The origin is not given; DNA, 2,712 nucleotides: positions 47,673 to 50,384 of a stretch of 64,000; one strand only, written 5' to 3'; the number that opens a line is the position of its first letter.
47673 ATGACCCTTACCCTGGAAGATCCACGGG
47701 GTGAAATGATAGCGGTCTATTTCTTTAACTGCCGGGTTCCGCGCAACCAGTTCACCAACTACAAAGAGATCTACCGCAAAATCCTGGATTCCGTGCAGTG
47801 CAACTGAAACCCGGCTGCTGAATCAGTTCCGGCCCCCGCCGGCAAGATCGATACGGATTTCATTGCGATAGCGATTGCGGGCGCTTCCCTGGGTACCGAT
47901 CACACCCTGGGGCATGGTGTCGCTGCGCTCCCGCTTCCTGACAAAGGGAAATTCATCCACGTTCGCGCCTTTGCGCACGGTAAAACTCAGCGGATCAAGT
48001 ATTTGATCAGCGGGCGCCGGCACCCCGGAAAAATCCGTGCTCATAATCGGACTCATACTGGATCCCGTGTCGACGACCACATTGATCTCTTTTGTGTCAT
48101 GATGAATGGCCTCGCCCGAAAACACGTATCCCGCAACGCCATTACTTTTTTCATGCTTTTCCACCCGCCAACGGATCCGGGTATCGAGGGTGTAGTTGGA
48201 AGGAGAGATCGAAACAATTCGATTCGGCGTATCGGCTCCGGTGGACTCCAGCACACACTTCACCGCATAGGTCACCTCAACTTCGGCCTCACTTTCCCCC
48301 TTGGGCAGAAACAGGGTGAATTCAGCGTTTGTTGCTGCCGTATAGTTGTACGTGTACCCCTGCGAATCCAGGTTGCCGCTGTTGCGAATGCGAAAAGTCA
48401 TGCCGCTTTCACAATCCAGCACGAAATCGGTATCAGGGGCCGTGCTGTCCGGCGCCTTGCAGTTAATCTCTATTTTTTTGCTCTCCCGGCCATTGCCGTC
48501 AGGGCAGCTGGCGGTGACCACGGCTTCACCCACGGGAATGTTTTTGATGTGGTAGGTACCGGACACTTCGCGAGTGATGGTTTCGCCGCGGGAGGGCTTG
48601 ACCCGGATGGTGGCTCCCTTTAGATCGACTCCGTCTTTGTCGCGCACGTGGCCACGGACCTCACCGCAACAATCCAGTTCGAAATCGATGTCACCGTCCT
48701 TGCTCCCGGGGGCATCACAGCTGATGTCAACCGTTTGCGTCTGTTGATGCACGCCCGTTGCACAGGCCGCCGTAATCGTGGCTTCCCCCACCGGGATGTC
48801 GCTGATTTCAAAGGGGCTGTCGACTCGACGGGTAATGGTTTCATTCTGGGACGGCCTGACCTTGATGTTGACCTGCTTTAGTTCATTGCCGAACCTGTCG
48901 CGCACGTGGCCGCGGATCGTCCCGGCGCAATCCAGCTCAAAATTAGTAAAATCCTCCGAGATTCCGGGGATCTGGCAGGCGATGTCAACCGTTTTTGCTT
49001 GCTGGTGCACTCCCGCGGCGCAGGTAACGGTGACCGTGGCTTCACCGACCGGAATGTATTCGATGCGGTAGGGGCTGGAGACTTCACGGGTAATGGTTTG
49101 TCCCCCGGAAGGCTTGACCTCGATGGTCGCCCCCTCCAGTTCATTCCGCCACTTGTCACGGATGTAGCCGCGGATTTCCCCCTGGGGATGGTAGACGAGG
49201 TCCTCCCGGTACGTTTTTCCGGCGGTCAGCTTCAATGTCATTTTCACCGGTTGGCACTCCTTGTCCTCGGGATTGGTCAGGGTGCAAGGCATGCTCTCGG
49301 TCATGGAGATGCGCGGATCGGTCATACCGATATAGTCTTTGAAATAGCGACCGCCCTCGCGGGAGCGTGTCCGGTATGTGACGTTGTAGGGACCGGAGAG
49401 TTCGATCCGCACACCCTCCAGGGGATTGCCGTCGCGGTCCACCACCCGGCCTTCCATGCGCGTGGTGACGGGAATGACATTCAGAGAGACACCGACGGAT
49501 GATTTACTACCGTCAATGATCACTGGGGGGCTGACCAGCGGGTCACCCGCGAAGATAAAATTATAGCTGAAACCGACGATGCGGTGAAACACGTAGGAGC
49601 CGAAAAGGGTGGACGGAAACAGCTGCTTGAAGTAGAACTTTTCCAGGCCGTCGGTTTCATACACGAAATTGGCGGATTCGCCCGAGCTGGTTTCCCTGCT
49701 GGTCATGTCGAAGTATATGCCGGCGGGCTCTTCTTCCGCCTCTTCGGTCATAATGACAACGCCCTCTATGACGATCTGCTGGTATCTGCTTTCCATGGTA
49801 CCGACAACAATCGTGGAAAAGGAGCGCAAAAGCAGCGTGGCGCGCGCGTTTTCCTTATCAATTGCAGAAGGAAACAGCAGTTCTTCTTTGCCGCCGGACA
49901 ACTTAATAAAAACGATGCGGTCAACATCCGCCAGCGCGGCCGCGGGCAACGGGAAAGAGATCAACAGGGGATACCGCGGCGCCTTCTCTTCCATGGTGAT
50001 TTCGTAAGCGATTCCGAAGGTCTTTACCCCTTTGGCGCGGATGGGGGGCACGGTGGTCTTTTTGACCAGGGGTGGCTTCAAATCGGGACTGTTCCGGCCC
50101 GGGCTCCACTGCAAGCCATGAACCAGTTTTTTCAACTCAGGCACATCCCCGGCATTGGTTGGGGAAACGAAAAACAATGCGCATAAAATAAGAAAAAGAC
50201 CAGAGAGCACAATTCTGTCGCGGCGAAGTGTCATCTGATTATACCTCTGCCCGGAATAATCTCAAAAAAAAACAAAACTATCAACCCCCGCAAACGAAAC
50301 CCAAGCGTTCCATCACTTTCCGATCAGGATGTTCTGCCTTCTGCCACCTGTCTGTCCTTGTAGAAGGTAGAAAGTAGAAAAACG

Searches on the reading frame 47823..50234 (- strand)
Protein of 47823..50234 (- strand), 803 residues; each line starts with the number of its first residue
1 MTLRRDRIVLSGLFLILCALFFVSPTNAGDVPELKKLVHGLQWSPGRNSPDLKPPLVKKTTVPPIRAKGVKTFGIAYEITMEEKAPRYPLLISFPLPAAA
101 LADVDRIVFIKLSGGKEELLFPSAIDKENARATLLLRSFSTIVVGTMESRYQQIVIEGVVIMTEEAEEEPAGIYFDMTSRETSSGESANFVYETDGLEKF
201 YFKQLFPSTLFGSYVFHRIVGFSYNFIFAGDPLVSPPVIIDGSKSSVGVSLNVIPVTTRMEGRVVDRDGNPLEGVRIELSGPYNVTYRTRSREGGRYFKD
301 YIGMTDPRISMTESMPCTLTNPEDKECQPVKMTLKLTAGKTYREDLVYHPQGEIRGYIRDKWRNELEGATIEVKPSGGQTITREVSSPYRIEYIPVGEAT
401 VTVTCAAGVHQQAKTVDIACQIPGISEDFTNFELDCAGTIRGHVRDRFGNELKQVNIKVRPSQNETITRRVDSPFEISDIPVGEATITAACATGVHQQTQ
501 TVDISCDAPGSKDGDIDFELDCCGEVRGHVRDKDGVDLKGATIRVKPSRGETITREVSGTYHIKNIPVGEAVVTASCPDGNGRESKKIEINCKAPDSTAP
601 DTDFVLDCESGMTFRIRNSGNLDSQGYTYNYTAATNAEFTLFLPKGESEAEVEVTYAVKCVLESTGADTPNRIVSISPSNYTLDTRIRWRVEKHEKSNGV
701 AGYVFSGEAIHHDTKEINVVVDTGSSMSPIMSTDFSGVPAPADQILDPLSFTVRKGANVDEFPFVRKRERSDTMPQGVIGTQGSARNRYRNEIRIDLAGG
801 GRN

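Call 42: search_protein_families(library=pfam, proteins=[window:47823-50234:-])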
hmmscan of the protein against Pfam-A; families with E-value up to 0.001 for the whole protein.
window:47823-50234:- (803 aa): 4 families
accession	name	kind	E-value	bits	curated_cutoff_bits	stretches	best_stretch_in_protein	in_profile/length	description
PF13620.12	CarboxypepD_reg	-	1.7e-24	86.4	32.3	1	526-592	2-71/82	Carboxypeptidase regulatory-like domain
PF13715.12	CarbopepD_reg_2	-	4e-16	59.3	32.2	1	526-594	1-66/88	CarboxypepD_reg-like domain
PF25020.1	TTR_TEN1-4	-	3.5e-08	33.7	27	0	260-296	9-44/86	Teneurin TTR-like domain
PF02369.22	Big_1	-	8.5e-07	29.4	34.9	0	439-500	20-88/93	Bacterial Ig-like domain (group 1)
